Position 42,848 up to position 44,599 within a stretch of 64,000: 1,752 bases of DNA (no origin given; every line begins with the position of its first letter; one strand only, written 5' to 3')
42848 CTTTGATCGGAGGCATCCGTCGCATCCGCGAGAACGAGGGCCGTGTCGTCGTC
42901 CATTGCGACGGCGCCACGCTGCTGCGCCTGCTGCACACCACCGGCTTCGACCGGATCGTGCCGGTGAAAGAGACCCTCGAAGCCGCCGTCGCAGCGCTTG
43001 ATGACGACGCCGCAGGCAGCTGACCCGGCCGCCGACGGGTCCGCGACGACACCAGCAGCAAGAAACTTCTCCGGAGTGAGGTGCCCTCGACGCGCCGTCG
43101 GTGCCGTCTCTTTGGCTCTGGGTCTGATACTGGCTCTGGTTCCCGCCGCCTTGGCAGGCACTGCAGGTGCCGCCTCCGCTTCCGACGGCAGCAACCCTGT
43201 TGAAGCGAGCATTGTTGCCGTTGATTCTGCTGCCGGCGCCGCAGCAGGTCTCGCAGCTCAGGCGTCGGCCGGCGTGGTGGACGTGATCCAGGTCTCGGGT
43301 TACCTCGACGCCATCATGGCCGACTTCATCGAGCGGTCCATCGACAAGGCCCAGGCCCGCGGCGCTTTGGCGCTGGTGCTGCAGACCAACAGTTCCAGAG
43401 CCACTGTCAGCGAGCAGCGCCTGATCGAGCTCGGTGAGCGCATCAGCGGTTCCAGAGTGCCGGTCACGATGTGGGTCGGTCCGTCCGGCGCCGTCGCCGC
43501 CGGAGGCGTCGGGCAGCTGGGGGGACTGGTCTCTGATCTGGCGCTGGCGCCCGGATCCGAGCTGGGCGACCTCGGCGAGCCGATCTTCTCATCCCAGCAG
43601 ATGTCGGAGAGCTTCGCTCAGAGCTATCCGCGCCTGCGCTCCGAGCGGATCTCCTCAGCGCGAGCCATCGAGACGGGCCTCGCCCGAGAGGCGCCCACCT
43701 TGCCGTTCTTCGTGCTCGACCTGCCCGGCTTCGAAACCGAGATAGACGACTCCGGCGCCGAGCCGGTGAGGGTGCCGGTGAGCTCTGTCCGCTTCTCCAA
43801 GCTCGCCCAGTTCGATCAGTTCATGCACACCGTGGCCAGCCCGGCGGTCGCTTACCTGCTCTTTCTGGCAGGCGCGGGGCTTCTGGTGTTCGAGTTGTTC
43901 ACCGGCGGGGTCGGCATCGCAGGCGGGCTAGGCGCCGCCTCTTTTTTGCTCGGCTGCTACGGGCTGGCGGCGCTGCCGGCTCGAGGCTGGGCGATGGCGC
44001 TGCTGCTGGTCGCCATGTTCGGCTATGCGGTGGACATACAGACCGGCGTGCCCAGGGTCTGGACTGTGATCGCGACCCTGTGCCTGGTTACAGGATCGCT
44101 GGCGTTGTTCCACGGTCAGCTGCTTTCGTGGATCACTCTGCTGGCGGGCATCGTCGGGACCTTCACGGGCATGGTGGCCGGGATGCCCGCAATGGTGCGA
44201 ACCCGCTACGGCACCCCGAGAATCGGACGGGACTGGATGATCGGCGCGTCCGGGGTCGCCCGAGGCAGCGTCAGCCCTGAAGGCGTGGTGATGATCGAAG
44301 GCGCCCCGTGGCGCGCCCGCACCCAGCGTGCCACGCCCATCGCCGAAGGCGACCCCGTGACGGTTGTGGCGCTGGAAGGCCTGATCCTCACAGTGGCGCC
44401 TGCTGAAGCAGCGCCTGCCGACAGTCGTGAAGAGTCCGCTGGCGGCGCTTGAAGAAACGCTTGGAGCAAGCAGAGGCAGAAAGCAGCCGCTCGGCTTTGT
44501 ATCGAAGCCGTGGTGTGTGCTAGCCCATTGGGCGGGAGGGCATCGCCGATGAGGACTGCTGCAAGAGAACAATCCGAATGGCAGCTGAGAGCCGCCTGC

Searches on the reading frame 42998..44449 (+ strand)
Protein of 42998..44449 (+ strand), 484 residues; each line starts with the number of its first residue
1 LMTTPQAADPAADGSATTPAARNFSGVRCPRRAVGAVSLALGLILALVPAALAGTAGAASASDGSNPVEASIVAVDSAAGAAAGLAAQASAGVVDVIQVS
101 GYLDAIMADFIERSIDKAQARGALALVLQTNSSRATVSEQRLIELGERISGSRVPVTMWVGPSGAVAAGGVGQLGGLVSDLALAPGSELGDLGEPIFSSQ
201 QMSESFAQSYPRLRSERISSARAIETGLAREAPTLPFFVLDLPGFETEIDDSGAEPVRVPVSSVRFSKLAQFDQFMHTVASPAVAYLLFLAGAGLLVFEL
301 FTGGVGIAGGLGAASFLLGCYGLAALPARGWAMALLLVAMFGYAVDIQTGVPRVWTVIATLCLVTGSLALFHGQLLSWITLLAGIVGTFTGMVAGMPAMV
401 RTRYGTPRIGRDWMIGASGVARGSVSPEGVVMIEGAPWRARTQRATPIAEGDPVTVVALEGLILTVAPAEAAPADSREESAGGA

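Call 51: search_protein_families(library=pfam, proteins=[window:42998-44449:+], max_evalue=0.001)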
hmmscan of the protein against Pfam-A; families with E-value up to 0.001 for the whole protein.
window:42998-44449:+ (484 aa): 3 families
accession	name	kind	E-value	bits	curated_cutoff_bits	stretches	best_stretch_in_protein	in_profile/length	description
PF01957.25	NfeD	-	4.2e-12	46.5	29.1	1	412-468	2-57/57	NfeD-like C-terminal, partner-binding domain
PF24961.1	NfeD_membrane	-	3.5e-10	40.4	26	1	284-393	2-116/119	NfeD integral membrane domain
PF25145.1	NfeD1b_N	-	3.5e-05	23.9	40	1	94-191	2-94/189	NfeD1b, N-terminal domain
